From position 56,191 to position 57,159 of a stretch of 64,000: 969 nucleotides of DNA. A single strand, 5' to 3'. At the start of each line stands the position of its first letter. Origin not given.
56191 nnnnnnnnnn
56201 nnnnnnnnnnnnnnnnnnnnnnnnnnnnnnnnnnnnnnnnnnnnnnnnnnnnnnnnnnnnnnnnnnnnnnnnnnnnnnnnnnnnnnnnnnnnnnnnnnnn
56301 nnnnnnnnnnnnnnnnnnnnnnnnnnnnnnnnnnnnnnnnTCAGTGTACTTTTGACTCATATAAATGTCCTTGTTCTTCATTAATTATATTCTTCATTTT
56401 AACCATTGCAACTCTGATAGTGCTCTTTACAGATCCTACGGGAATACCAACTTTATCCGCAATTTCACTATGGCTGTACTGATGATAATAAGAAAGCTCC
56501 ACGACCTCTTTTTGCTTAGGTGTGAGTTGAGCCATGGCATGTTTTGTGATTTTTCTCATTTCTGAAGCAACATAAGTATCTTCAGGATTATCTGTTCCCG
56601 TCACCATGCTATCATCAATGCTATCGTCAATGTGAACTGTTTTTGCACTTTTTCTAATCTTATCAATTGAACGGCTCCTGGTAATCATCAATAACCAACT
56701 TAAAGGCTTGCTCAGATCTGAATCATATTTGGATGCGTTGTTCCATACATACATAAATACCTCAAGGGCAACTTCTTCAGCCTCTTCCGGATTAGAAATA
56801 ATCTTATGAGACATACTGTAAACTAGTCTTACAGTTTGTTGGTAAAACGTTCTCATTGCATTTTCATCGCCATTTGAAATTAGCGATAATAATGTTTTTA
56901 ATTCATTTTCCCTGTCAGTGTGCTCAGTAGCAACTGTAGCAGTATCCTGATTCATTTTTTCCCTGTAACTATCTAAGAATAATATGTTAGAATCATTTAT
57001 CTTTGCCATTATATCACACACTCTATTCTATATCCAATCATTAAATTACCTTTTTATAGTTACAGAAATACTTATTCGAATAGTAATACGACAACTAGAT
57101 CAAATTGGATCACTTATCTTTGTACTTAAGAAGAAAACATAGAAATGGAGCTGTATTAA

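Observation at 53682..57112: Self-contained ECF sigma / cupin anti-sigma regulon defined by a shared promoter motif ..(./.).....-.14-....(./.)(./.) at four sites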

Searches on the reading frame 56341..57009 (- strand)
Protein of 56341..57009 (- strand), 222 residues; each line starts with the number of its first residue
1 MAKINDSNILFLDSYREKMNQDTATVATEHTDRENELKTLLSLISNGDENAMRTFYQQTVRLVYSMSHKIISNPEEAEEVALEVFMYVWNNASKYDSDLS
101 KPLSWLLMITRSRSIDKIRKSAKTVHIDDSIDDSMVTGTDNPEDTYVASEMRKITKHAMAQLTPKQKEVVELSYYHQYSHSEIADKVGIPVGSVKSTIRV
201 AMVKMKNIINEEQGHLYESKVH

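Call 5: search_protein_families(library=pfam, proteins=[window:56341-57009:-], max_evalue=0.01)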
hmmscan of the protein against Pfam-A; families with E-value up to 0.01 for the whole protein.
window:56341-57009:- (222 aa): 5 families
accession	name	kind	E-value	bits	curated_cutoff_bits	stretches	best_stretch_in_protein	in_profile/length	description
PF08281.18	Sigma70_r4_2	-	4.2e-14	52.4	25.7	1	157-205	6-54/54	Sigma-70, region 4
PF04545.22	Sigma70_r4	-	4.6e-13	48.9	24.1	1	158-206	1-49/50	Sigma-70, region 4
PF04542.20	Sigma70_r2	-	2.1e-12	47.1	24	1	55-123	1-70/71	Sigma-70 region 2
PF07638.17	Sigma70_ECF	-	1e-05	25.9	21.1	1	36-207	3-181/185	ECF sigma factor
PF04297.20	UPF0122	-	4.8e-05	24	22.7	1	160-203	16-59/101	Putative helix-turn-helix protein, YlxM / p13 like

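Call 7: search_protein_families(library=ncbifam, proteins=[window:56341-57009:-], max_evalue=0.001)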
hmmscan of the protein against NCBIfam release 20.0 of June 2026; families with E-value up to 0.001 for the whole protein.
window:56341-57009:- (222 aa): 98 families (the best 25 are shown)
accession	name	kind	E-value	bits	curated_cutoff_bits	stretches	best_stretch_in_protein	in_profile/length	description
NF009172.0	PRK12519.1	subfamily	3.5e-38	131.1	222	1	36-212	15-192/194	RNA polymerase sigma factor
NF007228.0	PRK09646.1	subfamily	8.4e-38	130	226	1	26-210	6-191/194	ECF RNA polymerase sigma factor SigK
NF009168.0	PRK12515.1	subfamily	4.5e-29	101.3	236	1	38-209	10-179/189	RNA polymerase sigma factor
TIGR02985.1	Sig70_bacteroi1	subfamily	5.2e-29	101.5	126.4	1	51-207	2-160/162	RNA polymerase sigma-70 factor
NF004113.0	PRK05602.1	equivalog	5.7e-29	101.2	208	1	19-214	14-206/211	RNA polymerase sigma factor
NF009186.0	PRK12534.1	equivalog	8e-29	100.8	267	1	34-209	9-185/187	RNA polymerase sigma factor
NF009167.0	PRK12514.1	equivalog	9.2e-28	97.4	265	1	34-209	4-178/180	RNA polymerase sigma factor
NF010500.0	PRK13919.1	subfamily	3.4e-26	92.6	226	1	39-211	12-185/186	putative RNA polymerase sigma E protein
NF009195.0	PRK12543.1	subfamily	9.2e-26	90.5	197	1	34-214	4-183/192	RNA polymerase sigma factor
TIGR02937.1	sigma70-ECF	superfamily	2.6e-25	89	42.9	1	51-207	2-163/165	sigma-70 family RNA polymerase sigma factor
NF009189.0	PRK12537.1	equivalog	8.3e-25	87.3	261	1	39-206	12-178/182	RNA polymerase sigma factor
NF008894.0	PRK11924.3-1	equivalog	8.4e-24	84.6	258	1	36-208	8-180/188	RNA polymerase sigma factor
NF009166.1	PRK12513.1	equivalog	6.8e-23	81.4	206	1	37-213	9-190/193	RNA polymerase sigma factor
NF007223.0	PRK09641.1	equivalog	1.8e-22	80.1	209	1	38-200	6-175/187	RNA polymerase sigma factor SigW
NF007227.0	PRK09645.1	subfamily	1.9e-21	76.8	202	1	45-211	8-172/177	sigma-70 family RNA polymerase sigma factor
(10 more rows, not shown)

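Call 32: search_solved_structures(query=window:56341-57009:-, max_evalue=0.001, show_alignments=3)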
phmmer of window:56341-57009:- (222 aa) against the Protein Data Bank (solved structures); distinct sequences matched with E-value up to 0.001: 12.
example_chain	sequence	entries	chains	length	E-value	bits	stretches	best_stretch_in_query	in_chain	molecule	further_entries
4nqw_A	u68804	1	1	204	3.9e-20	75.5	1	21-209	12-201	ECF RNA polymerase sigma factor SigK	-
2q1z_A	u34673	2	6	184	3.5e-16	62.6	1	28-206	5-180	RpoE, ECF SigE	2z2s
6dv9_F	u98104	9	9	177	8.6e-15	58.1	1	50-206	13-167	ECF RNA polymerase sigma factor SigL | RNA polymerase sigma factor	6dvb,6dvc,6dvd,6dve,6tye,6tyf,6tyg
5wuq_A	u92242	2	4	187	2.2e-14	56.7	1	37-199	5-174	ECF RNA polymerase sigma factor SigW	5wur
9m9d_F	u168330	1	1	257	2.9e-09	40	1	46-205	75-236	ECF RNA polymerase sigma factor SigE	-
9m98_F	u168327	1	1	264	3e-09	40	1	46-205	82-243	ECF RNA polymerase sigma factor SigE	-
9m9e_F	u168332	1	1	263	3.1e-09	40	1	46-205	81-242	ECF RNA polymerase sigma factor SigE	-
3hug_A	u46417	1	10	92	1.3e-05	28.1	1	142-206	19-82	RNA polymerase sigma factor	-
1l0o_C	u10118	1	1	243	5.4e-05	26.1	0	132-190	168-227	sigma factor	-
5uxx_A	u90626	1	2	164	8.5e-05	25.5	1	68-209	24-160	RNA polymerase sigma factor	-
6in7_B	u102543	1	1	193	0.0009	22.1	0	39-200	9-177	RNA polymerase sigma-H factor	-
8z6g_B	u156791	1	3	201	0.00095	22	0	39-200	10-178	RNA polymerase sigma factor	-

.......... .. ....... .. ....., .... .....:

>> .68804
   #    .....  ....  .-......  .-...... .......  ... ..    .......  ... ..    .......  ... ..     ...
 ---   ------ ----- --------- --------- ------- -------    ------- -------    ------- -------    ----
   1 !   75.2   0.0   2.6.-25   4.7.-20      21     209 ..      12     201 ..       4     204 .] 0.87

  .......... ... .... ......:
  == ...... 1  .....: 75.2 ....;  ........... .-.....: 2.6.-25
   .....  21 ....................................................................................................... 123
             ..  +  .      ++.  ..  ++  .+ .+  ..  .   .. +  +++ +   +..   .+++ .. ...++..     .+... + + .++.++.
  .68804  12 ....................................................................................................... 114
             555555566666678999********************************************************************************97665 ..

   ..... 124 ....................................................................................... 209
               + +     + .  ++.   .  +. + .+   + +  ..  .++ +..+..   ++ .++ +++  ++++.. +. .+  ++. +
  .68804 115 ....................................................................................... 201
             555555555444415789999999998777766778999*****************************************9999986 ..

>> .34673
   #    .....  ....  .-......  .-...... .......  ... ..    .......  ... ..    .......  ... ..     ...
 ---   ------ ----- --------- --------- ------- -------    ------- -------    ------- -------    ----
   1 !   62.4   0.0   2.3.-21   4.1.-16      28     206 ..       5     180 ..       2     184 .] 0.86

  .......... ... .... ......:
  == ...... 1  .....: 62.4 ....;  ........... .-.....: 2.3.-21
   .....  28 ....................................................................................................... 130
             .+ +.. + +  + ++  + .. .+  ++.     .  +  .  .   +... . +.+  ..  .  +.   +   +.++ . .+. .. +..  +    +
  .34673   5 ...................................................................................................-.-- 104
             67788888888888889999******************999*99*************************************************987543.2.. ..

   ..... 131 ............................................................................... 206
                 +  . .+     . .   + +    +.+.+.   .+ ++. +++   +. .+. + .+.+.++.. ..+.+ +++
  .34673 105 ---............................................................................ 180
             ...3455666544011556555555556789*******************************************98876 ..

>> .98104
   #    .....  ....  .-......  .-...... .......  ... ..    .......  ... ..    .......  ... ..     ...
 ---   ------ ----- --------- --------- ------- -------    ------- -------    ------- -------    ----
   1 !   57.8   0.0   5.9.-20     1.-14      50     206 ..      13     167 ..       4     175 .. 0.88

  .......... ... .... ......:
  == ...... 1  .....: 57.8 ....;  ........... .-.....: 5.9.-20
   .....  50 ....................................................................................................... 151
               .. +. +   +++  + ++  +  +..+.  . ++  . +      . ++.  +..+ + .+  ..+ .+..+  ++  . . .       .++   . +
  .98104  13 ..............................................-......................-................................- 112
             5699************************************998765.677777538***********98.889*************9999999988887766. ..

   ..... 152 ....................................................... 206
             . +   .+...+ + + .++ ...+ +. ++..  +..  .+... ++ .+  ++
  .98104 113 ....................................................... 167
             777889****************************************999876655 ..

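Call 40: find_homologous_proteins(query=window:56341-57009:-)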
Query window:56341-57009:- (222 aa): 88 proteins with E <= 0.001 among 287 candidates.
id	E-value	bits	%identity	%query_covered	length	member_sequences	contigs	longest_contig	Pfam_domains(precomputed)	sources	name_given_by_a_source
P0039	2.8e-138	476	100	100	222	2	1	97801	PF07638.18,PF04545.23,PF04542.21,PF08281.19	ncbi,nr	ncbi:MAG: RNA polymerase [Thermodesulfobacteriota bacterium]|nr:MAG: RNA polymerase [Thermodesulfoba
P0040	9.3e-101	353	79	92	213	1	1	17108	PF04545.23,PF04542.21,PF08281.19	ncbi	-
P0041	2.2e-100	352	73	99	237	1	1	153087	PF04545.23,PF04542.21,PF08281.19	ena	-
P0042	6.2e-99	347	86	85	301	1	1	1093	PF00464.26,PF04545.23,PF04542.21,PF08281.19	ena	-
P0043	5.3e-96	338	72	99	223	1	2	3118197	PF04545.23,PF04542.21,PF08281.19,PF04297.21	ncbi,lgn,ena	-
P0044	1.6e-94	333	77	88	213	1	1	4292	PF04545.23,PF04542.21,PF08281.19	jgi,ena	-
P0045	6.4e-88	311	69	92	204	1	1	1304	PF04545.23,PF04542.21,PF08281.19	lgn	-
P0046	1.2e-87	311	70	90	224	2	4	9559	PF04545.23,PF04542.21,PF08281.19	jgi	jgi:RNA polymerase sigma-70 factor, ECF subfamily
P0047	7.1e-85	302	67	94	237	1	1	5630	PF04545.23,PF04542.21,PF08281.19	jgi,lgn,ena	-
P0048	9.1e-84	298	70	90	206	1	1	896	PF04545.23,PF04542.21,PF08281.19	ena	-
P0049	4.4e-81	289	62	95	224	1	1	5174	PF04545.23,PF04542.21,PF08281.19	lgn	-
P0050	9.2e-81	288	66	91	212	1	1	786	PF04545.23,PF04542.21,PF08281.19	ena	-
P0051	7.3e-80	285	68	92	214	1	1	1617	PF04545.23,PF04542.21,PF08281.19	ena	-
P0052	1.2e-79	284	73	75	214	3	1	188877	PF04545.23,PF04542.21,PF08281.19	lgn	-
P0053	1.3e-79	284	66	92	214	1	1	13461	PF04545.23,PF04542.21,PF08281.19,PF04297.21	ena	-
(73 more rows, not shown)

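Call 44: search_dna_similar(query=window:56341-57009:-, collection=plasmids, mode=protein, max_rows=30, max_evalue=1e-10)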
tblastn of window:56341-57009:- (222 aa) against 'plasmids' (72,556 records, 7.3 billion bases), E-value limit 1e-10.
Records with a match: 321; places in all: 353; records where one place covers at least 80% of the query: 115.
Best place of each record, by identity: <60% 321.
By first word of the organism name: Pantoea 52; Rhizobium 34; Azospirillum 21; Streptomyces 16; Thermus 15; Ensifer 12; Agrobacterium 11; Paracoccus 8; Shinella 8; Caballeronia 7; and 66 more.
By predicted mobility (MOB-suite, as given by PLSDB): non-mobilizable 263; conjugative 30; mobilizable 28.
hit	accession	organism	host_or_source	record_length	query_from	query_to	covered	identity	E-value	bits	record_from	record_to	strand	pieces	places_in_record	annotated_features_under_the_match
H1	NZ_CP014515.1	Frondihabitans sp. PAMC 28766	Himantormia,single cell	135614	7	208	91%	31.4%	5e-21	98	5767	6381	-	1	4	sigma-70 family RNA polymerase sigma factor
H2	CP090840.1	Streptomyces viridifaciens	Whole organism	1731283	24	210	84%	31.7%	3e-23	103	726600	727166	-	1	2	sigma-70 family RNA polymerase sigma factor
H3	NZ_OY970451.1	Pantoea sp. Nvir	-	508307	31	210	81%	32.6%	2e-26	113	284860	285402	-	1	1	sigma-70 family RNA polymerase sigma factor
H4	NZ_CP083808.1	Pantoea agglomerans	Eucalyptus grandis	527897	31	210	81%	32.6%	2e-26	113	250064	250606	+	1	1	sigma-70 family RNA polymerase sigma factor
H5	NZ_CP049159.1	Caballeronia sp. SBC1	whole organism,soil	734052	20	209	86%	30.8%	3e-23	104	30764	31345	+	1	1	sigma-70 family RNA polymerase sigma factor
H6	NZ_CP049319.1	Caballeronia sp. SBC2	whole organism,soil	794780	20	209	86%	30.8%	3e-23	104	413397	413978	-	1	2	sigma-70 family RNA polymerase sigma factor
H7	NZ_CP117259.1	Rhizobium tumorigenes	Rubus sp.,pure bacterial culture,Aerial ...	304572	14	212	90%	29.0%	1e-16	86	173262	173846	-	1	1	sigma-70 family RNA polymerase sigma factor | ChrR family anti-sigma-E factor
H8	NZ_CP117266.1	Rhizobium tumorigenes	Rubus sp.,pure bacterial culture,Aerial ...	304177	15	212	89%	29.1%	3e-16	84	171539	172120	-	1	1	sigma-70 family RNA polymerase sigma factor | ChrR family anti-sigma-E factor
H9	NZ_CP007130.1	Gemmatirosa kalamazoonensis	-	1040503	40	221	82%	31.6%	1e-26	114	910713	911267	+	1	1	record has no annotation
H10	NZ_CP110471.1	Pantoea anthophila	Wampee planting region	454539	23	210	85%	30.3%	2e-17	87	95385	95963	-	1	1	sigma-70 family RNA polymerase sigma factor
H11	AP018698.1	Arthrobacter sp. MN05-02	-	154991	36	215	81%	31.5%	3e-26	112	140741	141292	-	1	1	RNA polymerase sigma factor SigK | hypothetical protein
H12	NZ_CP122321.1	Pantoea agglomerans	Gypsophila paniculata,whole organism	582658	40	210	77%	33.1%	8e-20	94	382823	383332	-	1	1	sigma-70 family RNA polymerase sigma factor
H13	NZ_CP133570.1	Pseudoalteromonas sp. HL-AS1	sediment core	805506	35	209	79%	32.2%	2e-23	104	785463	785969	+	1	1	sigma-70 family RNA polymerase sigma factor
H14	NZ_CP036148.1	Bacillus mycoides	cell culture,soil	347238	10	207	89%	28.3%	3e-13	75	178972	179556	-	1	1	sigma-70 family RNA polymerase sigma factor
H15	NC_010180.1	Bacillus mycoides KBAB4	-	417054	10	207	89%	28.3%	4e-13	75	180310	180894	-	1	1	sigma-70 family RNA polymerase sigma factor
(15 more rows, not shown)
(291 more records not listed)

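Call 47: get_annotated_region(hit=H3, flank=5000)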
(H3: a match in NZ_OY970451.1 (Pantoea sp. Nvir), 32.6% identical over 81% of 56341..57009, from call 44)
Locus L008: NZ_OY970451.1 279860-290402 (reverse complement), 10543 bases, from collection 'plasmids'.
description: Pantoea sp. Nvir isolate PANNVG plasmid 2
organism: Pantoea sp. Nvir (NCBI taxid 2576760)
taxonomy: Bacteria; Pseudomonadota; Gammaproteobacteria; Enterobacterales; Erwiniaceae; Pantoea; Pantoea sp. Nvir
host: -; source: -; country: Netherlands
typing (MOB-suite, as given by PLSDB): non-mobilizable; replicon ColRNAI_rep_cluster_1857,rep_cluster_1232
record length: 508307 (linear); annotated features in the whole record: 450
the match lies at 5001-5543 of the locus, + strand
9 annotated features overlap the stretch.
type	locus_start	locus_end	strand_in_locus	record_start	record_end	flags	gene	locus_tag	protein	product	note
CDS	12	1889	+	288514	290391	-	-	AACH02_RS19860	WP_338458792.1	sigma 54-interacting transcriptional regulator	GO:0006355 - regulation of DNA-templated transcription [Evidence IEA]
CDS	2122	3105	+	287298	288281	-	-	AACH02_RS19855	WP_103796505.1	DUF1852 domain-containing protein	-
CDS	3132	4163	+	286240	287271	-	-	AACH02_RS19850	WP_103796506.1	methionine synthase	GO:0009086 - methionine biosynthetic process [Evidence IEA]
CDS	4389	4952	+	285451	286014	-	-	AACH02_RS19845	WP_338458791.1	fasciclin domain-containing protein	-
CDS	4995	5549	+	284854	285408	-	-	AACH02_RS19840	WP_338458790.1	sigma-70 family RNA polymerase sigma factor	GO:0006352 - DNA-templated transcription initiation [Evidence IEA]; GO:0006355 - regulation of DNA-templated ...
CDS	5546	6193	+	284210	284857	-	-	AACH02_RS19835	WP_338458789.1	anti-sigma factor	-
CDS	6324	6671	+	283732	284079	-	yajD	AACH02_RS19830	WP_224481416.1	HNH nuclease YajD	-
CDS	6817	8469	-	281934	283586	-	-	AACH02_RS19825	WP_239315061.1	methyl-accepting chemotaxis protein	GO:0007165 - signal transduction [Evidence IEA]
CDS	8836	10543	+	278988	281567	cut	-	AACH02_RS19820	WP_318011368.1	EAL domain-containing protein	-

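Call 48: get_annotated_region(hit=H7, flank=4000)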
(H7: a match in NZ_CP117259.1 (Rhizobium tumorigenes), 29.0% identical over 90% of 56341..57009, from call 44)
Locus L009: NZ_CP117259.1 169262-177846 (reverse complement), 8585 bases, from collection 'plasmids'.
description: Rhizobium tumorigenes strain 1078 plasmid unnamed2, complete sequence
organism: Rhizobium tumorigenes (NCBI taxid 2041385)
taxonomy: Bacteria; Pseudomonadota; Alphaproteobacteria; Hyphomicrobiales; Rhizobiaceae; Rhizobium; Rhizobium tumorigenes
host: -; source: Rubus sp.,pure bacterial culture,Aerial tumor; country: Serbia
typing (MOB-suite, as given by PLSDB): non-mobilizable
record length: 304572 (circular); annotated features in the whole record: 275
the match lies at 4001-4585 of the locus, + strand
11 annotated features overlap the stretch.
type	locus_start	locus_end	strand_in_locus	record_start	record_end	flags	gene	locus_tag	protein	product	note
CDS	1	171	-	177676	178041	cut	-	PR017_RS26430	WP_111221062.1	DUF393 domain-containing protein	-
CDS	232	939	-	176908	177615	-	-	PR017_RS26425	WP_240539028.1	SDR family NAD(P)-dependent oxidoreductase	-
CDS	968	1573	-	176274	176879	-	folE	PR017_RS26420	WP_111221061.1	GTP cyclohydrolase I FolE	GO:0042559 - pteridine-containing compound biosynthetic process [Evidence IEA]; GO:0046654 - tetrahydrofolate ...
CDS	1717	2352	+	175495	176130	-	-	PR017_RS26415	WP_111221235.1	Urease operon accessory protein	-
CDS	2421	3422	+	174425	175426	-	-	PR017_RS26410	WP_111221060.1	FAD-dependent oxidoreductase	-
CDS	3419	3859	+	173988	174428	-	-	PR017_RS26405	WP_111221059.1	DUF3429 domain-containing protein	-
CDS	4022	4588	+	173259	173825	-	-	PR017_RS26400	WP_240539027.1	sigma-70 family RNA polymerase sigma factor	GO:0006352 - DNA-templated transcription initiation [Evidence IEA]; GO:0006355 - regulation of DNA-templated ...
CDS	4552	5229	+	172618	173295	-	-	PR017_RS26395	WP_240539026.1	ChrR family anti-sigma-E factor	GO:0045892 - negative regulation of DNA-templated transcription [Evidence IEA]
CDS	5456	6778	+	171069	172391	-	-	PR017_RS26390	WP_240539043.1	alpha/beta hydrolase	-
CDS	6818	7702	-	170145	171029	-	-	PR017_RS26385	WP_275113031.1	XdhC family protein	-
CDS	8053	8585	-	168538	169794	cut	-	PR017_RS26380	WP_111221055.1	Zn-dependent hydrolase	-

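Call 59: search_dna_similar(query=L009:4022-4588:+, collection=plasmids, mode=protein, max_rows=40, rows=spread, max_evalue=1e-25)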
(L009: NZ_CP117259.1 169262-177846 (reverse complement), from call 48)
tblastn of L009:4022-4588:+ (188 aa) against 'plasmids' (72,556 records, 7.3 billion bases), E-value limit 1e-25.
Records with a match: 84; places in all: 88; records where one place covers at least 80% of the query: 83.
Best place of each record, by identity: >=99% 2; 95-99% 6; <60% 76.
By first word of the organism name: Rhizobium 25; Azospirillum 15; Ensifer 11; Shinella 8; Pseudoalteromonas 8; Aminobacter 6; Sinorhizobium 2; Skermanella 2; Phyllobacterium 2; Brucella 1; and 4 more.
By predicted mobility (MOB-suite, as given by PLSDB): non-mobilizable 69; conjugative 9; mobilizable 6.
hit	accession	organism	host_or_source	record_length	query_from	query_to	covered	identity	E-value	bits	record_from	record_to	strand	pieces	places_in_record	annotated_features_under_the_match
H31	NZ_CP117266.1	Rhizobium tumorigenes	Rubus sp.,pure bacterial culture,Aerial ...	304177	1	188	100%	99.5%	4e-121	383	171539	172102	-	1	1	sigma-70 family RNA polymerase sigma factor | ChrR family anti-sigma-E factor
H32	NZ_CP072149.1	Rhizobium sp. K1/93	Himalayan blackberry,cell culture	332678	1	188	100%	97.9%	4e-118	374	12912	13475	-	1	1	sigma-70 family RNA polymerase sigma factor | ChrR family anti-sigma-E factor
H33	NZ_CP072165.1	Rhizobium sp. B21/90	Himalayan blackberry,cell culture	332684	1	188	100%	97.9%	4e-118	374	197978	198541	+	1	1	sigma-70 family RNA polymerase sigma factor | ChrR family anti-sigma-E factor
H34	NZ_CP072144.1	Rhizobium sp. L51/94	Blueberry,cell culture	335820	1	188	100%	97.9%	4e-118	374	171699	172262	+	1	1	sigma-70 family RNA polymerase sigma factor | ChrR family anti-sigma-E factor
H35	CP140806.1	Rhizobium johnstonii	Trifolium pratense,whole organism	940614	1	188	100%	52.4%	4e-60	208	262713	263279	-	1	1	sigma-70 family RNA polymerase sigma factor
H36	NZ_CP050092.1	Rhizobium leguminosarum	Trifolium pratense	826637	1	188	100%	52.4%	8e-60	207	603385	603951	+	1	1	sigma-70 family RNA polymerase sigma factor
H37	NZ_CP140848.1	Rhizobium johnstonii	-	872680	1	188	100%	52.4%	8e-60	207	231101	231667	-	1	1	sigma-70 family RNA polymerase sigma factor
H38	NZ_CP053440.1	Rhizobium brockwellii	Trifolium repens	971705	1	188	100%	52.4%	3e-59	206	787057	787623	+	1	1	sigma-70 family RNA polymerase sigma factor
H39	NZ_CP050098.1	Rhizobium leguminosarum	Trifolium pratense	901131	1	188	100%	51.3%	8e-59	204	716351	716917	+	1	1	sigma-70 family RNA polymerase sigma factor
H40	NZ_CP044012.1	Sinorhizobium sp. BG8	Prosopis cineraria,pure bacterial ...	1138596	8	187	96%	52.8%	3e-59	206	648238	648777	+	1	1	none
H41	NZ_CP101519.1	Ensifer adhaerens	cell cuture,rhizosphere soil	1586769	1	187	99%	49.7%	1e-53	189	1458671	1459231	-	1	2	none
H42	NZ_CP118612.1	Ensifer adhaerens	Pure isolate,Rhizosphere of Cyperus ...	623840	1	187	99%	49.2%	5e-53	188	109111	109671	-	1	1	sigma-70 family RNA polymerase sigma factor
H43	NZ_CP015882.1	Ensifer adhaerens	silty clay loam soil (pH 6.1)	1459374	1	187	99%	48.7%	2e-52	186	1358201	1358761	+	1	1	none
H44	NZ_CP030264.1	Ensifer adhaerens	Zea mays,whole organism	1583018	1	187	99%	48.7%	2e-52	186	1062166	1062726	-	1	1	none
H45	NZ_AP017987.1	Aminobacter sp. SS-2016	Lotus japoicus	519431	13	185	92%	52.0%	2e-54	192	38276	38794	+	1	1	sigma-70 family RNA polymerase sigma factor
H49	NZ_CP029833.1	Azospirillum ramasamyi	single cell,Cow dung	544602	13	188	94%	46.0%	8e-38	144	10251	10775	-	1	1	sigma-70 family RNA polymerase sigma factor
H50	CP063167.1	Variovorax paradoxus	-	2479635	11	172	86%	47.6%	2e-38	146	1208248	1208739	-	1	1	sigma-70 family RNA polymerase sigma factor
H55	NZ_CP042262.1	Qingshengfaniella alkalisoli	cell culture,saline soil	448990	16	186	91%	41.9%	4e-32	128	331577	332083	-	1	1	sigma-70 family RNA polymerase sigma factor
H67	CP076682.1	Pseudoalteromonas shioyasakiensis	isolated microorganism,Ocean water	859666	11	183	92%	37.4%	4e-29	119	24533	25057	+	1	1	sigma-70 family RNA polymerase sigma factor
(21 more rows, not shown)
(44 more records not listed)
